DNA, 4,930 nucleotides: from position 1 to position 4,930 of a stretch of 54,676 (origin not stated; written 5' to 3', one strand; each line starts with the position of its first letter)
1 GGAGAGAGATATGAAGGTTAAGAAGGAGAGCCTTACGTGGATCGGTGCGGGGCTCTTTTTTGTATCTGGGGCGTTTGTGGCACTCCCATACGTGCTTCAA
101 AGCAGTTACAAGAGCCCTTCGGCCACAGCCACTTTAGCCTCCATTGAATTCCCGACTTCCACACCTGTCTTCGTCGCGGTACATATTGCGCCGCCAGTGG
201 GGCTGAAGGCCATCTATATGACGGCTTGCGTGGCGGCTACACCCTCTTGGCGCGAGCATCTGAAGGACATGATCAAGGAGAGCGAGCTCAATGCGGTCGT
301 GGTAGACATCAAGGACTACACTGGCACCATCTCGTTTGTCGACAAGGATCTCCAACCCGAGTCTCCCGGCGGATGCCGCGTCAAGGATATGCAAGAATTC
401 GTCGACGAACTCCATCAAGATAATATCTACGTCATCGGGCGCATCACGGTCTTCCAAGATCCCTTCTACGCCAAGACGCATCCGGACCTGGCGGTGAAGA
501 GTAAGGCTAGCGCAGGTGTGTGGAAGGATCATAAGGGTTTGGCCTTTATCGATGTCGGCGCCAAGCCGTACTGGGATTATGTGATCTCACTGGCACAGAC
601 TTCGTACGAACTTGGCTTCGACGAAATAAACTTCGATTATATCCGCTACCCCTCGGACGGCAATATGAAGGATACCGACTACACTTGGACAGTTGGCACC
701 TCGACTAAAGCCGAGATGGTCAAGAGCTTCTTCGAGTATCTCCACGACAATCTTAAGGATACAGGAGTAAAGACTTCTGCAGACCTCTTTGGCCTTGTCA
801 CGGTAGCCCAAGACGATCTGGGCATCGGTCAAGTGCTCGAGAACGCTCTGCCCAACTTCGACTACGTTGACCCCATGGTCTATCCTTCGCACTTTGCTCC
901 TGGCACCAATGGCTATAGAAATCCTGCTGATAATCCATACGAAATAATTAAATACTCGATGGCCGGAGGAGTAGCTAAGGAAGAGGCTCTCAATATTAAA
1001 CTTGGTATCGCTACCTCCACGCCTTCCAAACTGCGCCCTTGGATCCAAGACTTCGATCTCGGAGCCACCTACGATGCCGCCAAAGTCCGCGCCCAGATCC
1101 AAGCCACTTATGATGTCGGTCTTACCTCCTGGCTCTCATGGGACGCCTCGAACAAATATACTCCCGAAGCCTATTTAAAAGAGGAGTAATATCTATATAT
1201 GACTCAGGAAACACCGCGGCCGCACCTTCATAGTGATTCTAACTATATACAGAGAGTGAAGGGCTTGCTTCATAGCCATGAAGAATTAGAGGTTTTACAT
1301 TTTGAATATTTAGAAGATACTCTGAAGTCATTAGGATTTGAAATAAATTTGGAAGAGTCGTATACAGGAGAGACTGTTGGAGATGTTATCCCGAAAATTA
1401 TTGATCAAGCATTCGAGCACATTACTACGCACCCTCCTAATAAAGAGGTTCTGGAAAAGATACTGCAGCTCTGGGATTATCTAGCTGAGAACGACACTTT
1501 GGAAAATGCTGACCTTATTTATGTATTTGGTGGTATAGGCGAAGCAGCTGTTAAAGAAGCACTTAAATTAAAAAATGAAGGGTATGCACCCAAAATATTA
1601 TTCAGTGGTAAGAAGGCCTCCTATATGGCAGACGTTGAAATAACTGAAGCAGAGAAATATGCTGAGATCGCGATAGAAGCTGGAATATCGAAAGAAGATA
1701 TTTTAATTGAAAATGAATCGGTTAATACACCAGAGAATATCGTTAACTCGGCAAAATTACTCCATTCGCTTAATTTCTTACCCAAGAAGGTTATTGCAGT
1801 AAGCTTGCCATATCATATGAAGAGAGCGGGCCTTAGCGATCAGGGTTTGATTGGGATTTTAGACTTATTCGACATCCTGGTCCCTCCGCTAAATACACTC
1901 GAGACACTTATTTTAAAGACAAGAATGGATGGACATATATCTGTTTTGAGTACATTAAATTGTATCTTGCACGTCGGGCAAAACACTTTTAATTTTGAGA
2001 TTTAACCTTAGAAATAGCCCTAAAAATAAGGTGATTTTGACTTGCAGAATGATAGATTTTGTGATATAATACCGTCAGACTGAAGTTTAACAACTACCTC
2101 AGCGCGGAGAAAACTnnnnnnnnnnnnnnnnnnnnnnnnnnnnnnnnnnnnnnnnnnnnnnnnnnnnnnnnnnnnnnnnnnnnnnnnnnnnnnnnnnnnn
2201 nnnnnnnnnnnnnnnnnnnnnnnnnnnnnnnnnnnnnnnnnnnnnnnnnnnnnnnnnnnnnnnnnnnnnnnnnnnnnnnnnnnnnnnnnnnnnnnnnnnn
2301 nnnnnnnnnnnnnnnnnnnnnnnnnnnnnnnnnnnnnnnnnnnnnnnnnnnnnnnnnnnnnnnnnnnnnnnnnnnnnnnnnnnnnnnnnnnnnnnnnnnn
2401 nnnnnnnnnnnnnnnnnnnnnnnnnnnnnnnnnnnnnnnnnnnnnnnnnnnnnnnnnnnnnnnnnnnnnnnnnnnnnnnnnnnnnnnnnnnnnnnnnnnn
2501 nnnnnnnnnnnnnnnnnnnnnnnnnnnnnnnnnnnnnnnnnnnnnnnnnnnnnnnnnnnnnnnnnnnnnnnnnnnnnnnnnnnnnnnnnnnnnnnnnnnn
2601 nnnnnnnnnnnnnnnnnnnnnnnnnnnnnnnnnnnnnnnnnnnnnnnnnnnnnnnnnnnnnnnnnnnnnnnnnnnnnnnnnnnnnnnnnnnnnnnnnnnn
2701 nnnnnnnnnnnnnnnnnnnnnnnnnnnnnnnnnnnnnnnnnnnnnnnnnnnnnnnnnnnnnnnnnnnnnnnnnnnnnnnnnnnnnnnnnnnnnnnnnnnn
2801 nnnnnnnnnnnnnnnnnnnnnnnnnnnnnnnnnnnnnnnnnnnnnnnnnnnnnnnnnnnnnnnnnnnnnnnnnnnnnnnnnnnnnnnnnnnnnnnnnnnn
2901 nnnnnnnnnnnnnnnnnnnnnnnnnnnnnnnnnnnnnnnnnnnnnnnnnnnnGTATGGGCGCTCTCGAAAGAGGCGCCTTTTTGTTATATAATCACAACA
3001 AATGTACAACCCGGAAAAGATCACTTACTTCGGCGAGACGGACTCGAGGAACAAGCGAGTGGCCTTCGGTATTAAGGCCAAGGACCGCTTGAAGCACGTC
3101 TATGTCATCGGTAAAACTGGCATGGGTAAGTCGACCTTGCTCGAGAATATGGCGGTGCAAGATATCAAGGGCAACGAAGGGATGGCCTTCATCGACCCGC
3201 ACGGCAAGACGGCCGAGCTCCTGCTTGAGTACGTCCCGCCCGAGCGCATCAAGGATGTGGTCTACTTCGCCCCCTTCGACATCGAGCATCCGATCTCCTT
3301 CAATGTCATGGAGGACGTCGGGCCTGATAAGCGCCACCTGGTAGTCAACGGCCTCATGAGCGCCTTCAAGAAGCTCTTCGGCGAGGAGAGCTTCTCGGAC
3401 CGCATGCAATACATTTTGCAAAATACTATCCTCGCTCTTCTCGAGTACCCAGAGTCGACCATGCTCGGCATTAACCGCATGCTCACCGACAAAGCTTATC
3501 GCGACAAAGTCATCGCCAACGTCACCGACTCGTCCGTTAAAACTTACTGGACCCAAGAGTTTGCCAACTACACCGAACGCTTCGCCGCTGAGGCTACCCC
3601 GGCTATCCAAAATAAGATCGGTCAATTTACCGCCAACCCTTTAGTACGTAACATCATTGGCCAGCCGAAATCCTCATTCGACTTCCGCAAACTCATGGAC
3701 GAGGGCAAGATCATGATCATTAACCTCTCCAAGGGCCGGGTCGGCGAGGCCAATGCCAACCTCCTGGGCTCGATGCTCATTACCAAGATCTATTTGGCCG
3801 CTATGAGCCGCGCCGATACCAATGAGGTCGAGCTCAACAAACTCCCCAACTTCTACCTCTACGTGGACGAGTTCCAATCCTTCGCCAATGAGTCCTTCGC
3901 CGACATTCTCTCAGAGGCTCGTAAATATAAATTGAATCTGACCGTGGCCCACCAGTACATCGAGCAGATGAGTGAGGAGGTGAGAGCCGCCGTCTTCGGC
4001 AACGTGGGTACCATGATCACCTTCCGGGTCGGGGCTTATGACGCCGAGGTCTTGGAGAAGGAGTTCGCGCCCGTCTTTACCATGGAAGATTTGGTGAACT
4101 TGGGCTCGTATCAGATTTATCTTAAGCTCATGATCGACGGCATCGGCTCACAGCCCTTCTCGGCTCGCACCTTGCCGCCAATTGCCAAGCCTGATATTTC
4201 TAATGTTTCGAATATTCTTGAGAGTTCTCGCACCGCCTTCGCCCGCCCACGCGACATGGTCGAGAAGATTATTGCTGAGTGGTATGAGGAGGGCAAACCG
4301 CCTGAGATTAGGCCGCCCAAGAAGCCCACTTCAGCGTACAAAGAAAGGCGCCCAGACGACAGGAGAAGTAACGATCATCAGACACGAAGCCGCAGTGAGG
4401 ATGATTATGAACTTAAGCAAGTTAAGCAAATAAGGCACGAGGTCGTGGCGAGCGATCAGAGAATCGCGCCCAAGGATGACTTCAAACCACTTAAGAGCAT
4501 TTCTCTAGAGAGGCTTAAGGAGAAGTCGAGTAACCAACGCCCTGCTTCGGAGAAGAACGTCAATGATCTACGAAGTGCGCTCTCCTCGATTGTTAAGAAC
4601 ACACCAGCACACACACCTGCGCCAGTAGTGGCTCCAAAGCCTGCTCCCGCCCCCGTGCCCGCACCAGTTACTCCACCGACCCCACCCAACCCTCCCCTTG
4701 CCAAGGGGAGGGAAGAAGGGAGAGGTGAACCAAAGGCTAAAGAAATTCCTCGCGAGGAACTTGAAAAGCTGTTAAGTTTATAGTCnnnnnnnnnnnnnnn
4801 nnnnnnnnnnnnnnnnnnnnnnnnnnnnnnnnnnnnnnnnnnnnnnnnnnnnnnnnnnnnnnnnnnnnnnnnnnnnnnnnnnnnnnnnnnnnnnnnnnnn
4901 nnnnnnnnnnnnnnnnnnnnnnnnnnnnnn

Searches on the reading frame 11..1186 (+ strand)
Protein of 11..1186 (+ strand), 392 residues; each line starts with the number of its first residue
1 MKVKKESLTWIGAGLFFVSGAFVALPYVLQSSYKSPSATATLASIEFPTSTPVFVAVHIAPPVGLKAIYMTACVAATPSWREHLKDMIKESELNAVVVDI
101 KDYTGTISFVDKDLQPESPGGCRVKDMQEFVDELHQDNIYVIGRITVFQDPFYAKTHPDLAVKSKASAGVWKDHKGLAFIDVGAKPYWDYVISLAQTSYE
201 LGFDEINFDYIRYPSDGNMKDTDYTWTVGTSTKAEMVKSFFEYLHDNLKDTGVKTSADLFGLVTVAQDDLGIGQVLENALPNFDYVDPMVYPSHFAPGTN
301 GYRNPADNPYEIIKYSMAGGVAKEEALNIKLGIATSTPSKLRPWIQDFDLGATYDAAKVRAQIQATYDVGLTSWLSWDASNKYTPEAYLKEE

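Call 79: search_protein_families(library=pfam, proteins=[window:11-1186:+], max_evalue=0.001)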
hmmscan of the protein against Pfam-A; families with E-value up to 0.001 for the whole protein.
window:11-1186:+ (392 aa): 2 families
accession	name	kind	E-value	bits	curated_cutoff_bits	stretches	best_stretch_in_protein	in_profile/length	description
PF13200.12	DUF4015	-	1.7e-92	310.3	27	1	67-383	1-313/313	Putative glycosyl hydrolase domain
PF14871.12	GHL6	-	6.3e-05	23.6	35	1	84-166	5-85/132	Hypothetical glycosyl hydrolase 6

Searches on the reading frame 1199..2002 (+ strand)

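Call 79: search_protein_families(library=pfam, proteins=[window:1199-2002:+], max_evalue=0.001)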
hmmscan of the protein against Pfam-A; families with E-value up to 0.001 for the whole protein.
window:1199-2002:+ (268 aa): 1 family
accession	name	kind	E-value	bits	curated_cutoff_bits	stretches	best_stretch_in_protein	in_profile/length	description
PF02698.23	DUF218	-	3.1e-18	66.4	27.6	1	105-212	1-98/133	DUF218 domain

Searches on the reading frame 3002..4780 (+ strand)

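Call 79: search_protein_families(library=pfam, proteins=[window:3002-4780:+], max_evalue=0.001)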
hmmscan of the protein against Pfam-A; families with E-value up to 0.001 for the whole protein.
window:3002-4780:+ (593 aa): 4 families
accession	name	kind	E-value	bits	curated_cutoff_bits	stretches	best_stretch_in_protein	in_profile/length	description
PF10412.15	TrwB_AAD_bind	-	3e-06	26.8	20.5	1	30-343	15-310/387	Type IV secretion-system coupling protein DNA-binding domain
PF02534.20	T4SS-DNA_transf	-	7.6e-06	25.5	20.1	1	22-326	44-347/468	Type IV secretory system Conjugative DNA transfer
PF01935.23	DUF87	-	6.5e-05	23.6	23.2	1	20-259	12-216/220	Helicase HerA, central domain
PF12696.13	TraG-D_C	-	0.00012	22.4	22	1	284-344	2-67/126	TraM recognition site of TraD and TraG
